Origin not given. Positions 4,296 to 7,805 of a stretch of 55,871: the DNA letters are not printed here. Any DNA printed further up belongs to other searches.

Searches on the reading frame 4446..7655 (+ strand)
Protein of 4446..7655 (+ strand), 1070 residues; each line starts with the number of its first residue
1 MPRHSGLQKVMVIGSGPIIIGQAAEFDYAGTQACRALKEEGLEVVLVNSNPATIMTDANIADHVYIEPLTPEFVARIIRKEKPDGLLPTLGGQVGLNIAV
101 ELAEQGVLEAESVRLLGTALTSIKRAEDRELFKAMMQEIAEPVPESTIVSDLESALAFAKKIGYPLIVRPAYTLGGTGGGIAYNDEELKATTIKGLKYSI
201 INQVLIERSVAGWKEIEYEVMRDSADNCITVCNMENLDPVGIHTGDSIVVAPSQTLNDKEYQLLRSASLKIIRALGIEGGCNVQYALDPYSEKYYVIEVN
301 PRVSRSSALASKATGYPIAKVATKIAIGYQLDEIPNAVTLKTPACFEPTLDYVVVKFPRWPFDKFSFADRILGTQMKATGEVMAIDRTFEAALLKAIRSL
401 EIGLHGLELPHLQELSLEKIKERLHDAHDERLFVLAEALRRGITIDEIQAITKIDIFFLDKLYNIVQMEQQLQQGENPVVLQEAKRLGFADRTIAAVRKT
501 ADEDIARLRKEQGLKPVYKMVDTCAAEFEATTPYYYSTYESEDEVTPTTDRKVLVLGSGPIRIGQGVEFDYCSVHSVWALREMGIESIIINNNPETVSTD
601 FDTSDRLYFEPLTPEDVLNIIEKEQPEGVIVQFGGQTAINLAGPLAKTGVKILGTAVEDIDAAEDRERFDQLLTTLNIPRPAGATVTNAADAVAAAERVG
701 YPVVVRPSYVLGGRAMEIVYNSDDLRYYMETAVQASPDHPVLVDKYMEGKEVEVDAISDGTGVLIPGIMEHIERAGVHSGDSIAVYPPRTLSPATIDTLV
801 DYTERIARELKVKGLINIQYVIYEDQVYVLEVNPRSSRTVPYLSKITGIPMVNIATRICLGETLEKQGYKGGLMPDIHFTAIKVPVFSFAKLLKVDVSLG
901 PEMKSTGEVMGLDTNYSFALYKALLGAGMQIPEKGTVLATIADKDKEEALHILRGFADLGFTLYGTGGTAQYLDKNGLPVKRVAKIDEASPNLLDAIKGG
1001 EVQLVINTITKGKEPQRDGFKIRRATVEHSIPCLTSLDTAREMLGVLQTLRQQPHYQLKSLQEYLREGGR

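Call 19: search_protein_families(library=pfam, proteins=[window:4446-7655:+], max_evalue=0.001)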
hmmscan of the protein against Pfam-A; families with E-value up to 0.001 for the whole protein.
window:4446-7655:+ (1070 aa): 11 families
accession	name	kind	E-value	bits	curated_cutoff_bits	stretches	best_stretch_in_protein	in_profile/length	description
PF02786.22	CPSase_L_D2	-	1.8e-125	416.9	19.8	2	128-333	1-210/211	Carbamoyl-phosphate synthase L chain, ATP binding domain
PF25596.1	CPSase_L_D1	-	2.7e-101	334.1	27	2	550-661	2-117/118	Carbamoyl phosphate synthase preATP-grasp domain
PF02787.25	CPSase_L_D3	-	3.7e-26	91.4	26.6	1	422-497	1-79/80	Carbamoyl-phosphate synthetase large chain, oligomerisation domain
PF02142.27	MGS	-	4.4e-23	81.7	24.1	1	949-1035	2-94/94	MGS-like domain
PF07478.18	Dala_Dala_lig_C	-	2.6e-18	66.7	24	2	694-834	30-174/204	D-ala D-ala ligase C-terminus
PF15632.11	ATPgrasp_Ter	-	1.3e-15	57.7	29.1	1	740-862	4-111/131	ATP-grasp in the biosynthetic pathway with Ter operon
PF02222.28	ATP-grasp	-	7.8e-14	52.2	27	1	672-836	2-163/179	ATP-grasp domain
PF02655.19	ATP-grasp_3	-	4.7e-13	50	23.2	1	676-835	14-156/160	ATP-grasp domain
PF01071.24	GARS_A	-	3.1e-10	40.6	27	1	671-835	8-188/194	Phosphoribosylglycinamide synthetase, ATP-grasp (A) domain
PF13549.11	ATP-grasp_5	-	9.1e-06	25.6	27.6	0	669-706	15-52/221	ATP-grasp domain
PF13535.11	ATP-grasp_4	-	5e-05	23.4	27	1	700-836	2-152/160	ATP-grasp domain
